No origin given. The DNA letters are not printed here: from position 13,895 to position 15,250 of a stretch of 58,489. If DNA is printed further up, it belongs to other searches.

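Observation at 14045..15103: AT-rich orphan gene wedged between grpE and dnaK inside the CIRCE/HrcA operon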

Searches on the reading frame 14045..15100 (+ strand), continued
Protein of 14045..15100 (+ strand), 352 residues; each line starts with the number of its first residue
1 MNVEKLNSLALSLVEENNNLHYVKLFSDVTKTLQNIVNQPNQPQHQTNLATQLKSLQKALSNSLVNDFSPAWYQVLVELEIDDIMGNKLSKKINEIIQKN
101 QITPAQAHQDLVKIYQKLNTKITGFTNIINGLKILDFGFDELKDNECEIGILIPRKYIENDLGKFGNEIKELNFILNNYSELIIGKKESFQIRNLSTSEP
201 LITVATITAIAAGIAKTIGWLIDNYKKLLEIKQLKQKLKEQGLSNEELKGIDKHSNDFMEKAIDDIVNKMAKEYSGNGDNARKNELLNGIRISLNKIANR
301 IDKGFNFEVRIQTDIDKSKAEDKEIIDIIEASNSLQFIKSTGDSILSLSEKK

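Call 82: search_protein_families(library=ncbifam, proteins=[L007:6778-7698:-, L098:8456-10000:+, L156:31-555:+, L111:1869-2093:+], max_evalue=0.00001)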
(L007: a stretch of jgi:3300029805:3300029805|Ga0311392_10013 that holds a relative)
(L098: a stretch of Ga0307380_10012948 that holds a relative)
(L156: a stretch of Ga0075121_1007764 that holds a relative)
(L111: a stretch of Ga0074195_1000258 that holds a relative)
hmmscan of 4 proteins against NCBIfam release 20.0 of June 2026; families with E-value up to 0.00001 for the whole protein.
L007:6778-7698:- (307 aa): 12 families
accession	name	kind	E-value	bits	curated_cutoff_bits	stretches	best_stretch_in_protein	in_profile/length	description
TIGR02249.1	integrase_gron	subfamily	1.8e-107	359.4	265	1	17-306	26-313/315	integron integrase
NF011946.0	PRK15417.1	equivalog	1.8e-69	234.5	435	1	18-306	42-328/337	integron integrase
NF040815.2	recomb_XerA_Arch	equivalog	5.3e-44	150.8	220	2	224-295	186-257/263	site-specific tyrosine recombinase/integron integrase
TIGR02225.1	recomb_XerD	equivalog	2.2e-39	135.5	329.6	2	224-295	206-277/290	site-specific tyrosine recombinase XerD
TIGR02224.1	recomb_XerC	equivalog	1e-36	126.9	335.15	2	225-294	210-279/295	tyrosine recombinase XerC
NF001399.0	PRK00283.1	subfamily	5.6e-35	121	279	1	26-295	45-286/300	tyrosine recombinase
NF002331.0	PRK01287.1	subfamily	4.5e-26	91.7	371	2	237-293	256-313/365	site-specific tyrosine recombinase XerC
NF003462.0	PRK05084.1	equivalog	1.8e-16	59.8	267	1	247-300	299-352/360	tyrosine recombinase XerS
NF040693.1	recomb_GmtY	equivalog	2e-10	40.5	340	1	238-292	381-432/441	gamma-mobile-trio recombinase GmtY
NF007370.0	PRK09870.1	subfamily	3.8e-10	39.7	221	1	233-291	120-178/200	tyrosine-type DNA invertase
NF007371.0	PRK09871.1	subfamily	3.3e-09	36.6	222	0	226-291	108-173/198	tyrosine-type DNA invertase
NF002685.0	PRK02436.1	equivalog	7.7e-08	32.5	178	1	53-173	62-175/245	site-specific tyrosine recombinase XerD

L098:8456-10000:+ (515 aa): 6 families
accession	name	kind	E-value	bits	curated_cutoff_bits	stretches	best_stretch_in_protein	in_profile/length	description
NF040815.2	recomb_XerA_Arch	equivalog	5.1e-19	68.9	220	1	205-463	27-256/263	site-specific tyrosine recombinase/integron integrase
TIGR02224.1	recomb_XerC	equivalog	3e-17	62.9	335.15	1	224-463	55-279/295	tyrosine recombinase XerC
NF003462.0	PRK05084.1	equivalog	5.6e-16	58.2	267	1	298-473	200-356/360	tyrosine recombinase XerS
TIGR02225.1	recomb_XerD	equivalog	7e-14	51.8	329.6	1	198-464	39-277/290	site-specific tyrosine recombinase XerD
TIGR02249.1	integrase_gron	subfamily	3.9e-13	49.4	265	1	227-356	56-177/315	integron integrase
NF001399.0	PRK00283.1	subfamily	5.6e-13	48.8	279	1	197-463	48-285/300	tyrosine recombinase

L156:31-555:+ (175 aa): 5 families
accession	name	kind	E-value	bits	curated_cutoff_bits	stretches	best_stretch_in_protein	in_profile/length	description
NF040815.2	recomb_XerA_Arch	equivalog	3.9e-13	49.6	220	1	17-144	116-244/263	site-specific tyrosine recombinase/integron integrase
TIGR02224.1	recomb_XerC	equivalog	2e-11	43.8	335.15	1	17-160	132-281/295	tyrosine recombinase XerC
TIGR02249.1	integrase_gron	subfamily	9.7e-11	41.6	265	1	97-161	242-305/315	integron integrase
TIGR02225.1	recomb_XerD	equivalog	8.3e-09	35.2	329.6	1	5-157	116-275/290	site-specific tyrosine recombinase XerD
NF001399.0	PRK00283.1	subfamily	3e-07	30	279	1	10-159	131-286/300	tyrosine recombinase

L111:1869-2093:+ (75 aa): 5 families
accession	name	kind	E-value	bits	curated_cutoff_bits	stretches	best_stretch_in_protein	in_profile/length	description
TIGR02249.1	integrase_gron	subfamily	3.3e-12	46.4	265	1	22-73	261-312/315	integron integrase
TIGR02225.1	recomb_XerD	equivalog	5.5e-09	35.8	329.6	1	21-64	234-277/290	site-specific tyrosine recombinase XerD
NF011946.0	PRK15417.1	equivalog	6.2e-09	35.5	435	1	20-74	274-328/337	integron integrase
NF001399.0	PRK00283.1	subfamily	1e-06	28.2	279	1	24-63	246-285/300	tyrosine recombinase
TIGR02224.1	recomb_XerC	equivalog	1.9e-06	27.5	335.15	1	23-62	239-278/295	tyrosine recombinase XerC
